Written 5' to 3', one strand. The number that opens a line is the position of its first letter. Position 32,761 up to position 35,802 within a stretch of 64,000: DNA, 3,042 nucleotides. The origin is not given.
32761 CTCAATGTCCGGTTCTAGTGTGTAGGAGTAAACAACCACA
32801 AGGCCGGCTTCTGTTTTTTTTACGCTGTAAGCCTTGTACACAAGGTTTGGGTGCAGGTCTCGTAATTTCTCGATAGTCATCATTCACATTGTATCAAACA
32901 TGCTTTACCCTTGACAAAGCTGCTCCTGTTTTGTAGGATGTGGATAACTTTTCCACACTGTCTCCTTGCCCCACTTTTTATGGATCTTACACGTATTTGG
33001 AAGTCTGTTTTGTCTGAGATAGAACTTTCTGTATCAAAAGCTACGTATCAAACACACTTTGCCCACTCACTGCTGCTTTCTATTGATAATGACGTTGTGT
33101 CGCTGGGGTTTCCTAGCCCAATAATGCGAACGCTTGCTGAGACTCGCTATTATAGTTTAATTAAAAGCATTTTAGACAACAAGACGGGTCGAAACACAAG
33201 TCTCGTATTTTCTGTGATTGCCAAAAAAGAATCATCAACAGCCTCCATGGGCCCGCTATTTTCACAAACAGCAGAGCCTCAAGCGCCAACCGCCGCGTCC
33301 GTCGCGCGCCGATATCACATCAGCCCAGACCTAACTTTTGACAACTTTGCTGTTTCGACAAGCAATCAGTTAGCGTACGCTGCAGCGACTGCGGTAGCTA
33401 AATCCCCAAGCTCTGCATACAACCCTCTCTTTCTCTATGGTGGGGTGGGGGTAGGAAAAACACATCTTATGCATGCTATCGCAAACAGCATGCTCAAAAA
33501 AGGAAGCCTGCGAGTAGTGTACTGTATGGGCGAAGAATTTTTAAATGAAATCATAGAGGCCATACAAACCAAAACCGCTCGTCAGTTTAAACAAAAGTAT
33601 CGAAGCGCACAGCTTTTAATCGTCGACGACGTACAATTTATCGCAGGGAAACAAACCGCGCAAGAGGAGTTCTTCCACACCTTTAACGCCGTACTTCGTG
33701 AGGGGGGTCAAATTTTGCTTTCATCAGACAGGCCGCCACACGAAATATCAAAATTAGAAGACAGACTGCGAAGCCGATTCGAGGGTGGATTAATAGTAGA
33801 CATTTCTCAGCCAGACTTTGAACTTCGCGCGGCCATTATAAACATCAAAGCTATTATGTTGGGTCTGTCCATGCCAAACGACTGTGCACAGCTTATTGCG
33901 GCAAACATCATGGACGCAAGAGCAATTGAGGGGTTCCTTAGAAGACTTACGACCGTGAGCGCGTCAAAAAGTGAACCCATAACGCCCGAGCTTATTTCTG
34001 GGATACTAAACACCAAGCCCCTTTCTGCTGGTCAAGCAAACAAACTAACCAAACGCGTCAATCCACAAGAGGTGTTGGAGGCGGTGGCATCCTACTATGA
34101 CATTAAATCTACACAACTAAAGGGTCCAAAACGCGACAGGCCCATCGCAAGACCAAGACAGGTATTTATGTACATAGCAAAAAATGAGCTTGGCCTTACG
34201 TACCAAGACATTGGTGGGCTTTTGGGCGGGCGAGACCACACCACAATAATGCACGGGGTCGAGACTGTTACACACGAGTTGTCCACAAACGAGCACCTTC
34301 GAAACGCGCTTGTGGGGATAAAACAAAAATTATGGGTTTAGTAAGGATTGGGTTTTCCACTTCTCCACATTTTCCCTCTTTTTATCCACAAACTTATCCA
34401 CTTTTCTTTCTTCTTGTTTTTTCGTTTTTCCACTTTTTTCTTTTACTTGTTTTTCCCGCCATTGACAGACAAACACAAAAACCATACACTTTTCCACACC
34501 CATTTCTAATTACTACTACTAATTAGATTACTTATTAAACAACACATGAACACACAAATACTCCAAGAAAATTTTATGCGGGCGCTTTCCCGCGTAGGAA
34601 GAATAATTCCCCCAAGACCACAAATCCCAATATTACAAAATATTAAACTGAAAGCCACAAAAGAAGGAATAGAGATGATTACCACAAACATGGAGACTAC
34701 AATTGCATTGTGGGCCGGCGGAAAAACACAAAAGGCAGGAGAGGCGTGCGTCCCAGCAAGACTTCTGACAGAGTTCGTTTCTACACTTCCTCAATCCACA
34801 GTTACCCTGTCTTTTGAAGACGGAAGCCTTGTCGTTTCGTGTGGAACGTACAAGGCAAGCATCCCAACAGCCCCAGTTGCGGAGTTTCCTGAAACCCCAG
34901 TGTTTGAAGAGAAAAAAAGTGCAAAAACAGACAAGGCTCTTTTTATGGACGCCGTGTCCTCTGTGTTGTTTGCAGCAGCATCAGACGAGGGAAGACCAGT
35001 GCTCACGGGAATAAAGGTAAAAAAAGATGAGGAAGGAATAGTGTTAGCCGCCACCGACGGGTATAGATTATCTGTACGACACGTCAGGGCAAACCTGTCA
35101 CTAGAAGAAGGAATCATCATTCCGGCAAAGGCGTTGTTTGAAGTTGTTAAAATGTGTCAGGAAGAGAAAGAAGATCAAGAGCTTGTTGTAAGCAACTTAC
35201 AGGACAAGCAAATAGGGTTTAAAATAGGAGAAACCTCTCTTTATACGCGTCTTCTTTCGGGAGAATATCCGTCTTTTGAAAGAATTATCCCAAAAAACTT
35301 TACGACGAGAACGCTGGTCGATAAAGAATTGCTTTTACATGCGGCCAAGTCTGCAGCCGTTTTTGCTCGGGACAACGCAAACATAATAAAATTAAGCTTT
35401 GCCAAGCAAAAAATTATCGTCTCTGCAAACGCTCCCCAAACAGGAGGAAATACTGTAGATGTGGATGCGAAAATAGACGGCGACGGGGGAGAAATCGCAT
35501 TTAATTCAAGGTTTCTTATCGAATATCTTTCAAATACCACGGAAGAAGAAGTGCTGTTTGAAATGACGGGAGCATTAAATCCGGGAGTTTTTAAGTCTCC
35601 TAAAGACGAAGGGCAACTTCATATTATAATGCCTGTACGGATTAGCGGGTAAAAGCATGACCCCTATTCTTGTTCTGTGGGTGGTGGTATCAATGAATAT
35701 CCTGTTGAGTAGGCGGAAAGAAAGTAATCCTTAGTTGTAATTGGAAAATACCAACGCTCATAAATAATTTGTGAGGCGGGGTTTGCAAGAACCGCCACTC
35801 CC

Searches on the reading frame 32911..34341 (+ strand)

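Call 31: search_protein_families(library=pfam, proteins=[window:32911-34341:+], max_evalue=0.001)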
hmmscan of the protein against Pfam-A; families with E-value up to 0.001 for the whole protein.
window:32911-34341:+ (476 aa): 11 families
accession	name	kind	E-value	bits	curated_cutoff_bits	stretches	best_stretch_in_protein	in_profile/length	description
PF00308.24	Bac_DnaA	-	5e-63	212.5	23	1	139-297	3-162/162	Bacterial DnaA ATPAse domain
PF08299.17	Bac_DnaA_C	-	4.6e-23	81.5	31.5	1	386-453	2-69/69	Bacterial dnaA protein helix-turn-helix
PF01695.23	IstB_IS21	-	3.5e-09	36.9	24.1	1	173-275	95-195/238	IstB-like ATP binding protein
PF00004.35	AAA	-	2.2e-07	31.8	21.2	1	174-263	2-97/131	ATPase family associated with various cellular activities (AAA)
PF11638.13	DnaA_N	-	1.9e-05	24.7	24.6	1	28-89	2-64/65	DnaA N-terminal domain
PF13191.12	AAA_16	-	3.6e-05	24.7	32.6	1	164-263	18-125/167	AAA ATPase domain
PF01637.24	ATPase_2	-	7.6e-05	23.1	33.2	1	168-270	18-114/225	ATPase domain predominantly from Archaea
PF13401.12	AAA_22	-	0.00018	22.3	27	0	172-260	7-110/130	AAA domain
PF12775.13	AAA_7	-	0.00024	21.1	25.8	1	135-242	1-110/181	P-loop containing dynein motor region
PF03969.22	AFG1_ATPase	-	0.0004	19.9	27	1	161-220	51-108/361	AFG1-like ATPase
PF13173.12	AAA_14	-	0.00043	20.7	27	1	171-256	3-86/129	AAA domain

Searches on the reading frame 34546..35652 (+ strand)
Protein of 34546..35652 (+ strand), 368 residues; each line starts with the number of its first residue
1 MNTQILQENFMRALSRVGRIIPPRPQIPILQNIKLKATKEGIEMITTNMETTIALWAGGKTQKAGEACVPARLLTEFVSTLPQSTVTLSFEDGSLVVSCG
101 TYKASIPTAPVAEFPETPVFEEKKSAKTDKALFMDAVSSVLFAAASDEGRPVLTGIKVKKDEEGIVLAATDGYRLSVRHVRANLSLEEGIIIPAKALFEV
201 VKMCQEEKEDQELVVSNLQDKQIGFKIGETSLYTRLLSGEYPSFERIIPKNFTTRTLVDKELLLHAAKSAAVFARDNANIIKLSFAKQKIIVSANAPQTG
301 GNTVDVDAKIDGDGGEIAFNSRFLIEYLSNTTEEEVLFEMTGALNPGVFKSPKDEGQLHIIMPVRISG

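Call 31: search_protein_families(library=pfam, proteins=[window:34546-35652:+], max_evalue=0.001)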
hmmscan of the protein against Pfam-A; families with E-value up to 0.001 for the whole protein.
window:34546-35652:+ (368 aa): 3 families
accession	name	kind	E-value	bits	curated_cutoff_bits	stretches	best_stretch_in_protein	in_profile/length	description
PF02767.21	DNA_pol3_beta_2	-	1.8e-27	96.3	27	1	130-242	4-115/116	DNA polymerase III beta subunit, central domain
PF00712.24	DNA_pol3_beta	-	1.3e-26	93.5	24.4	2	1-117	1-119/120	DNA polymerase III beta subunit, N-terminal domain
PF02768.20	DNA_pol3_beta_3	-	7.4e-23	81.1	27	1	246-365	2-121/121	DNA polymerase III beta subunit, C-terminal domain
